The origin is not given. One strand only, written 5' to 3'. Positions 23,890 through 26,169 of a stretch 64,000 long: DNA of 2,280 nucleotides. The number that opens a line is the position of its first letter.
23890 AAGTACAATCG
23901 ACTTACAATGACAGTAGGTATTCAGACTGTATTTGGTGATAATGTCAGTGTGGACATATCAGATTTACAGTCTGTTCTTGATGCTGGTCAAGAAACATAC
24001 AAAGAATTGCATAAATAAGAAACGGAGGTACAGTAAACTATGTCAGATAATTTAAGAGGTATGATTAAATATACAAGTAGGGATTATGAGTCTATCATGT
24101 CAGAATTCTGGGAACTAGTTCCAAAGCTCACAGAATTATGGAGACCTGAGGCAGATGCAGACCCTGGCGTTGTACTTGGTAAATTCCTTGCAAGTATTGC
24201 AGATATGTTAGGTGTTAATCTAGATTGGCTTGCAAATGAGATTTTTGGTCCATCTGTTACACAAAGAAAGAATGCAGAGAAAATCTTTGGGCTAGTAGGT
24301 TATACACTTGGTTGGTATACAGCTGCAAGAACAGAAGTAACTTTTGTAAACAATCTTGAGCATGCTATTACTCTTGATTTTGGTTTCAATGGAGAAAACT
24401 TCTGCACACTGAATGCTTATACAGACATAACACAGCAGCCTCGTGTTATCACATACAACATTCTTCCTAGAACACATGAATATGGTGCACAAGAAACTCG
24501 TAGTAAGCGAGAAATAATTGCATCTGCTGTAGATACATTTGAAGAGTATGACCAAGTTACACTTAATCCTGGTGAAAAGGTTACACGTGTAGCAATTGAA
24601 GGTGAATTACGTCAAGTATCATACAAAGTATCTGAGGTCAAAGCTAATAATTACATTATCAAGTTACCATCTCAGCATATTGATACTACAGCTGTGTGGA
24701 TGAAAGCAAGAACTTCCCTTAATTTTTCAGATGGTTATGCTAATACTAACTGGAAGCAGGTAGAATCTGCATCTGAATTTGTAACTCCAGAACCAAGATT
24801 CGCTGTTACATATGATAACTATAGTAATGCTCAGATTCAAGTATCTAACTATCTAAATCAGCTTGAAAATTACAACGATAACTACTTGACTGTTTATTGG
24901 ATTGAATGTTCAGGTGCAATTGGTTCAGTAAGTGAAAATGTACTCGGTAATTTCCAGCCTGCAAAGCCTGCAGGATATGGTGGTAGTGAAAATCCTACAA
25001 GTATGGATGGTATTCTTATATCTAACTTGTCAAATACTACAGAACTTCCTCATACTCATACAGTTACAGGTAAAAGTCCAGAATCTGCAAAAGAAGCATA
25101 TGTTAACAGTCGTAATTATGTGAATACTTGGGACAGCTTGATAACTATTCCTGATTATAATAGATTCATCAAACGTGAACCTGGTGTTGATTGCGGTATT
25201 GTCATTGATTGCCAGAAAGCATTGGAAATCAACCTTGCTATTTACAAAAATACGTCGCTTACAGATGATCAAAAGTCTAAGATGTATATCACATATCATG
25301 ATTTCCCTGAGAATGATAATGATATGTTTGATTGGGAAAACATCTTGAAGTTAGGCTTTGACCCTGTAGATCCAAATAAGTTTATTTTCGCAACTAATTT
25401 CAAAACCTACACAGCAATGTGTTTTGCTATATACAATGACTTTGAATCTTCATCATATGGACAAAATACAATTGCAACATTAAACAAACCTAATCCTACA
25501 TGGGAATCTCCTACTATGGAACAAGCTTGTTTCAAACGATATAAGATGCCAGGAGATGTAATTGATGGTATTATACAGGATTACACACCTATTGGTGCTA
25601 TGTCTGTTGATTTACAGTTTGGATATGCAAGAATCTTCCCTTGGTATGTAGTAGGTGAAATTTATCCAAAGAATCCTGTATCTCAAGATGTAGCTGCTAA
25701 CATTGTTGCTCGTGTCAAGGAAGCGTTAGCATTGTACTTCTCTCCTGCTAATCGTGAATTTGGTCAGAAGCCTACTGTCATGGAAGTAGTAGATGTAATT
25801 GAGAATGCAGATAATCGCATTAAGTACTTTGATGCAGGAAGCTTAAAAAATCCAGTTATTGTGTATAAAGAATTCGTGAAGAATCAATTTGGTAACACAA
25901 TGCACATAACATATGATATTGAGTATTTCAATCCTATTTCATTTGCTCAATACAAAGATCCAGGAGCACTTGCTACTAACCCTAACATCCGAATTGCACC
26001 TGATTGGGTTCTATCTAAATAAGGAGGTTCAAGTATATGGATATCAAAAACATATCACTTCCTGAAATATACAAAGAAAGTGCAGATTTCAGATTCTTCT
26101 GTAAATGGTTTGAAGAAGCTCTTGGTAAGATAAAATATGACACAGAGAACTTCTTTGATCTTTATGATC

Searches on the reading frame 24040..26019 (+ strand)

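Call 17: search_protein_families(library=phrogs, proteins=[window:24040-26019:+], max_evalue=0.00001)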
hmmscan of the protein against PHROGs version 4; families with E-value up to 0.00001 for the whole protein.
window:24040-26019:+ (660 aa): 1 family
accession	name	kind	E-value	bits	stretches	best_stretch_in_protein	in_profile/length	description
phrog_219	-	tail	8.9e-06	25.5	0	45-112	40-112/598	baseplate wedge subunit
